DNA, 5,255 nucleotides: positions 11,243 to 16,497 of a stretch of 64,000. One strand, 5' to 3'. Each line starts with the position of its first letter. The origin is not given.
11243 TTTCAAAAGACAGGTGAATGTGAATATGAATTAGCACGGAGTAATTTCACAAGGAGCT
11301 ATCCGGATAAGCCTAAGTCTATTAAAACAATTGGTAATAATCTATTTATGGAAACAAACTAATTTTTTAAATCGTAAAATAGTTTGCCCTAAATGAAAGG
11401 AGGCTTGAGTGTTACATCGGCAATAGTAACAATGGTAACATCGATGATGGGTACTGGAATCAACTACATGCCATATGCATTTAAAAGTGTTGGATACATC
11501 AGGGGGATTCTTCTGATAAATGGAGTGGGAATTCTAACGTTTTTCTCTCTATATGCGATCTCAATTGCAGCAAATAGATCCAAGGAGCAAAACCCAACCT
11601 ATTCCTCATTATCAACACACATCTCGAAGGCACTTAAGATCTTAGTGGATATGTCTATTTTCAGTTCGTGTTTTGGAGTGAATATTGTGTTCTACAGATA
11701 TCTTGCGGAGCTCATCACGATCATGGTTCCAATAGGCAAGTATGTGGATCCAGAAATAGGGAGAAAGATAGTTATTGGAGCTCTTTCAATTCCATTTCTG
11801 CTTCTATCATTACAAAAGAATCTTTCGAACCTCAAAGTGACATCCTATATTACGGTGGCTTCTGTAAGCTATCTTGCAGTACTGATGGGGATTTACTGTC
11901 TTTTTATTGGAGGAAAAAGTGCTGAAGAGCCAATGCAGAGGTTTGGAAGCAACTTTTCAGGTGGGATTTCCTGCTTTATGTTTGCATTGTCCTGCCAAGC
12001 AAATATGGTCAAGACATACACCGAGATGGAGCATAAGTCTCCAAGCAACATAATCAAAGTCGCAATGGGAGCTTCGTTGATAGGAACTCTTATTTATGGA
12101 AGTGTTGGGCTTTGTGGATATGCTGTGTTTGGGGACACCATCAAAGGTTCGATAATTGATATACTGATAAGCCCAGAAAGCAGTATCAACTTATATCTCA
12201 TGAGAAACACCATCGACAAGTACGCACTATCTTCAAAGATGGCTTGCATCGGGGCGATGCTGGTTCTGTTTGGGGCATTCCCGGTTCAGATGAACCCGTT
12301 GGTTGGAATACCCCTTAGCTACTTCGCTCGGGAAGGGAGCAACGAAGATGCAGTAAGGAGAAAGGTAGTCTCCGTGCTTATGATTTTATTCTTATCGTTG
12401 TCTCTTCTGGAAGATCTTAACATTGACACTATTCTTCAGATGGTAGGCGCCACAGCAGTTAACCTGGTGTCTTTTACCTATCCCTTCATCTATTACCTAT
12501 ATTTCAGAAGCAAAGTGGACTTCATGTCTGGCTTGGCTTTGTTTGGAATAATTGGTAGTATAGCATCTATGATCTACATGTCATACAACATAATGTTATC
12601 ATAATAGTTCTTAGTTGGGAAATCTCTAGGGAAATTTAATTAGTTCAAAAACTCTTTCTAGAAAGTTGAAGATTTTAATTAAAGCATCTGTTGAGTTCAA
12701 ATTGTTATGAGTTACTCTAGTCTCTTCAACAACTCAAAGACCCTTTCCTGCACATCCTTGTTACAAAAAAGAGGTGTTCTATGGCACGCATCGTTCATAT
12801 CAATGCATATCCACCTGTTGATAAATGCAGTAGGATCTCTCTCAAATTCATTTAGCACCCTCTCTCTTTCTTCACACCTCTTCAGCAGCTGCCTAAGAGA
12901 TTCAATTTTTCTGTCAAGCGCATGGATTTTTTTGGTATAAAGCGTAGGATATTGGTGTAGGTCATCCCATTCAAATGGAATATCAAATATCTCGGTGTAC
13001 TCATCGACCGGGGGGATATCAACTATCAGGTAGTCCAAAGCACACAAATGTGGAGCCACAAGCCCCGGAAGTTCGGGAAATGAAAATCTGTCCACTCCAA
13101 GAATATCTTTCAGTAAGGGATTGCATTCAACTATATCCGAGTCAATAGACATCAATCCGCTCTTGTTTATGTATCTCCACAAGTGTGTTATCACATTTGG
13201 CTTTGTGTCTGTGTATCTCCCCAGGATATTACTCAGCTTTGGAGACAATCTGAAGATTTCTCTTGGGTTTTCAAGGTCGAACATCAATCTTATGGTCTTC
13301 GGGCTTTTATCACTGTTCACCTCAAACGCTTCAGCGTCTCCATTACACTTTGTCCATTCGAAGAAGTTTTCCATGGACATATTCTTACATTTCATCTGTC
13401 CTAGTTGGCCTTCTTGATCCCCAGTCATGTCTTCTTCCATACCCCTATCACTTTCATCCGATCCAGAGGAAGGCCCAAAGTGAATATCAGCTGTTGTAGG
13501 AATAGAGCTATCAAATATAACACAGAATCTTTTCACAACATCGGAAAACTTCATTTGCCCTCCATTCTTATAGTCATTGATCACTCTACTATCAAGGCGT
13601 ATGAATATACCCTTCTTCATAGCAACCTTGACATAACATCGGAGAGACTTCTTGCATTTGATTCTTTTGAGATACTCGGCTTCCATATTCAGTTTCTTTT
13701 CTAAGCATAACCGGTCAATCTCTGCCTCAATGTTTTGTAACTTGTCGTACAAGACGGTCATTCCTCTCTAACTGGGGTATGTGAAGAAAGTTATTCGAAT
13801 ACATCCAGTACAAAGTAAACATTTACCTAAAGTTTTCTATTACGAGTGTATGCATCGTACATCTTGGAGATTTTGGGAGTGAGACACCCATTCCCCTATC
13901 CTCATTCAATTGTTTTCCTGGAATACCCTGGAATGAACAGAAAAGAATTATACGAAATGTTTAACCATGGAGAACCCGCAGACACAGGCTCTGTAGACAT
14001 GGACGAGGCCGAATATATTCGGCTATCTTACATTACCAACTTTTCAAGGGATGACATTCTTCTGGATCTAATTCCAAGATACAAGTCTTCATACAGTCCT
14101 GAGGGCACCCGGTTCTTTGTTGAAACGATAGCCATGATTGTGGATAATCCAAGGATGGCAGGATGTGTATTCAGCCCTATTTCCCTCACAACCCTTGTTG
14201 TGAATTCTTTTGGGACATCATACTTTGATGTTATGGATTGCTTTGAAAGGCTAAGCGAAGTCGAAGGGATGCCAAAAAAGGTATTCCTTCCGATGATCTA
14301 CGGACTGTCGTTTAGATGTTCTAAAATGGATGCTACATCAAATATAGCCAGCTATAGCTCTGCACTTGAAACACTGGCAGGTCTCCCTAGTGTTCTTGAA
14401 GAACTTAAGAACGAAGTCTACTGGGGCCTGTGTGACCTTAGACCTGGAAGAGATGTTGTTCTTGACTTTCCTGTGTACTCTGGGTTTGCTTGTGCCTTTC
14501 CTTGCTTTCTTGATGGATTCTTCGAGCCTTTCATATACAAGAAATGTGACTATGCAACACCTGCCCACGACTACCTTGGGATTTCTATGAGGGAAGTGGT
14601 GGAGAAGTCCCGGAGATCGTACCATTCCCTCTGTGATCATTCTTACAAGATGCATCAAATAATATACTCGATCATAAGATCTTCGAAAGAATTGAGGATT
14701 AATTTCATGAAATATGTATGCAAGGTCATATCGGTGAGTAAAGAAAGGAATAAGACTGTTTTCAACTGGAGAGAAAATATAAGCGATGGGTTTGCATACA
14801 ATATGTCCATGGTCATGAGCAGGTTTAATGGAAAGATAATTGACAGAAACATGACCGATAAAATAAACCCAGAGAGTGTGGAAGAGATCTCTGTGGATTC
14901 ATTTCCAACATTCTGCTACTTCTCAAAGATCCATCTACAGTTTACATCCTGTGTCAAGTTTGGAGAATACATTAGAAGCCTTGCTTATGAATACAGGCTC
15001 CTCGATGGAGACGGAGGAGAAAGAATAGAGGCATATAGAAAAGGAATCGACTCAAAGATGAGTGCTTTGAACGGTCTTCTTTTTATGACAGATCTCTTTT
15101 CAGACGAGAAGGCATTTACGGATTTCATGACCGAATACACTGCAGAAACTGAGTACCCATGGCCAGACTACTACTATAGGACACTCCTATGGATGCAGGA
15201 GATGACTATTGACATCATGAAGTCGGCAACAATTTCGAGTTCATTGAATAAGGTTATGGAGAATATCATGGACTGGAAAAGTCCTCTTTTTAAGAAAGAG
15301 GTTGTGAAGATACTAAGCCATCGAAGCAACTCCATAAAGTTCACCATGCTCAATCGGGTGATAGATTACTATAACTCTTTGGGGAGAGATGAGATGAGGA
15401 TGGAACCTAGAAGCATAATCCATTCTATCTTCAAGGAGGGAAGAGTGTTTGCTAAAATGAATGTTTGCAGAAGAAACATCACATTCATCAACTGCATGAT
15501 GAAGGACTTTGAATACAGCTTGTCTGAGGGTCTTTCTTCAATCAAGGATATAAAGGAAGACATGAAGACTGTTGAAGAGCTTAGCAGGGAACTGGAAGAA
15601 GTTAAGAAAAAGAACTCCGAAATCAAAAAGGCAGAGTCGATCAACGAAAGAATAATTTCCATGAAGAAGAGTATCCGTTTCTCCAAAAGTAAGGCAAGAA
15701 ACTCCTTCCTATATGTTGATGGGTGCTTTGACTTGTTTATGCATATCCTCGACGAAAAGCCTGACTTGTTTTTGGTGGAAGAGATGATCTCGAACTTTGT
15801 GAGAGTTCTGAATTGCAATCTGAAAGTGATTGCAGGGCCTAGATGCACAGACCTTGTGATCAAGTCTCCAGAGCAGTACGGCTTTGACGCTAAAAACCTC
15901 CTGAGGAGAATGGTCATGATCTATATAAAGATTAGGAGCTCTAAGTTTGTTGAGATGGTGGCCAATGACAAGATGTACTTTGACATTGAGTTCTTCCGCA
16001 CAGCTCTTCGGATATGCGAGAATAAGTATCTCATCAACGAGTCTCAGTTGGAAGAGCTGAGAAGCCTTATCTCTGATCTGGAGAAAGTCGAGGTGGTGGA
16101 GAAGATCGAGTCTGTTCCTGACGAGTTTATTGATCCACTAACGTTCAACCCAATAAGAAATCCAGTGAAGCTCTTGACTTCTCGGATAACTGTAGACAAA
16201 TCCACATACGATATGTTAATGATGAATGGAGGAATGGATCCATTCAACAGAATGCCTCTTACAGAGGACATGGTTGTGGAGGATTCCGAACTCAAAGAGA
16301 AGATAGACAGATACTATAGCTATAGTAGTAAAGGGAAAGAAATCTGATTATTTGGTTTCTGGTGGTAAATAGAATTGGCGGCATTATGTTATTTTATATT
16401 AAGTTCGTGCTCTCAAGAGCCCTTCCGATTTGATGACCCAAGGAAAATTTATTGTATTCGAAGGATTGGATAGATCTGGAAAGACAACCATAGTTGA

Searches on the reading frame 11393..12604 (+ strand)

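Call 54: search_protein_families(library=pfam, proteins=[window:11393-12604:+], max_evalue=0.0001)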
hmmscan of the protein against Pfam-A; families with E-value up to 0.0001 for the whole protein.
window:11393-12604:+ (403 aa): 1 family
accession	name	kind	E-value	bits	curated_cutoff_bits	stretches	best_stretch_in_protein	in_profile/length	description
PF01490.24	Aa_trans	-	8.9e-37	127.2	25.6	1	5-399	3-407/410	Transmembrane amino acid transporter protein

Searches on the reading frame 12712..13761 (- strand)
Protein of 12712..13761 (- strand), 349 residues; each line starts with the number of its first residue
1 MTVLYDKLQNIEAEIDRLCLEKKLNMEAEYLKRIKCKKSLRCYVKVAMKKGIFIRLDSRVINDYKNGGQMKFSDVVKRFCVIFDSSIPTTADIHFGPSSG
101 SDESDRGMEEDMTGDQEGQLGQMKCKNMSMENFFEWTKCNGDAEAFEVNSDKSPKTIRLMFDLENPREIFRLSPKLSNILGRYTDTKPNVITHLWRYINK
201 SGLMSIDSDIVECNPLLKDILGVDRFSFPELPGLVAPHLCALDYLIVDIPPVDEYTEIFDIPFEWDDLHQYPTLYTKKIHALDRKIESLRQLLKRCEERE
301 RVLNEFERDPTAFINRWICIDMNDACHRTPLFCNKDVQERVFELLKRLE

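Call 54: search_protein_families(library=pfam, proteins=[window:12712-13761:-], max_evalue=0.0001)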
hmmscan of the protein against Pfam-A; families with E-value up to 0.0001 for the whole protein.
window:12712-13761:- (349 aa): 1 family
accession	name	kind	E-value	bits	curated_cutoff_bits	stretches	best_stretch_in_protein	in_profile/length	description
PF02201.23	SWIB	-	3.2e-16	59.3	25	1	169-239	2-74/74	SWIB/MDM2 domain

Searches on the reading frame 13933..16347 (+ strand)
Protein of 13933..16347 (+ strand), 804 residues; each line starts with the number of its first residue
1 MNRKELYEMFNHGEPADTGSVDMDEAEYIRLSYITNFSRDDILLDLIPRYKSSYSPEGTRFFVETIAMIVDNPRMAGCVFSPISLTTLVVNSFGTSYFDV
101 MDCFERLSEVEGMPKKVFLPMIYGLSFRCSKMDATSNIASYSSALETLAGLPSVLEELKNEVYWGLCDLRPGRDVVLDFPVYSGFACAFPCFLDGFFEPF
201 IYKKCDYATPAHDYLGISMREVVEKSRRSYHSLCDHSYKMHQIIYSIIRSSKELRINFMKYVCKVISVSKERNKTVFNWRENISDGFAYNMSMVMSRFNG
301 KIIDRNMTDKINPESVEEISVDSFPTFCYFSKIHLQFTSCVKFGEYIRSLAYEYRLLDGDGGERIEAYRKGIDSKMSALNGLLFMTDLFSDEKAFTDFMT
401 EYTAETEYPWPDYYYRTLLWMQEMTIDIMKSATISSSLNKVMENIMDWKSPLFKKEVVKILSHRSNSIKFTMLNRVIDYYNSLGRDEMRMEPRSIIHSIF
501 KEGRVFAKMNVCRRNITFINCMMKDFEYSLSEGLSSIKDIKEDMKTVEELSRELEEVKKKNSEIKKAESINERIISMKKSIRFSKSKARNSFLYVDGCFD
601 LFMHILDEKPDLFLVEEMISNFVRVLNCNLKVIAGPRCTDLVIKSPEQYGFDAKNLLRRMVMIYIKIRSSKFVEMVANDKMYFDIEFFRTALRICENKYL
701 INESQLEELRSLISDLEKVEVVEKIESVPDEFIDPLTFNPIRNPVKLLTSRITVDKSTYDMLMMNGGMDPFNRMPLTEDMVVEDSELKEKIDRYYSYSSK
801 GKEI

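Call 54: search_protein_families(library=pfam, proteins=[window:13933-16347:+], max_evalue=0.0001)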
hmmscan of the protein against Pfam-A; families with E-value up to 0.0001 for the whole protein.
window:13933-16347:+ (804 aa): 2 families
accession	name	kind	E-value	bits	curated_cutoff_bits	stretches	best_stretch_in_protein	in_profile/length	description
PF10408.14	Ufd2P_core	-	2.9e-46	158.6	20.4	2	516-717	439-628/628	Ubiquitin elongating factor core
PF04564.21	U-box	-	1.9e-15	57.2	21.4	1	728-796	1-69/73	U-box domain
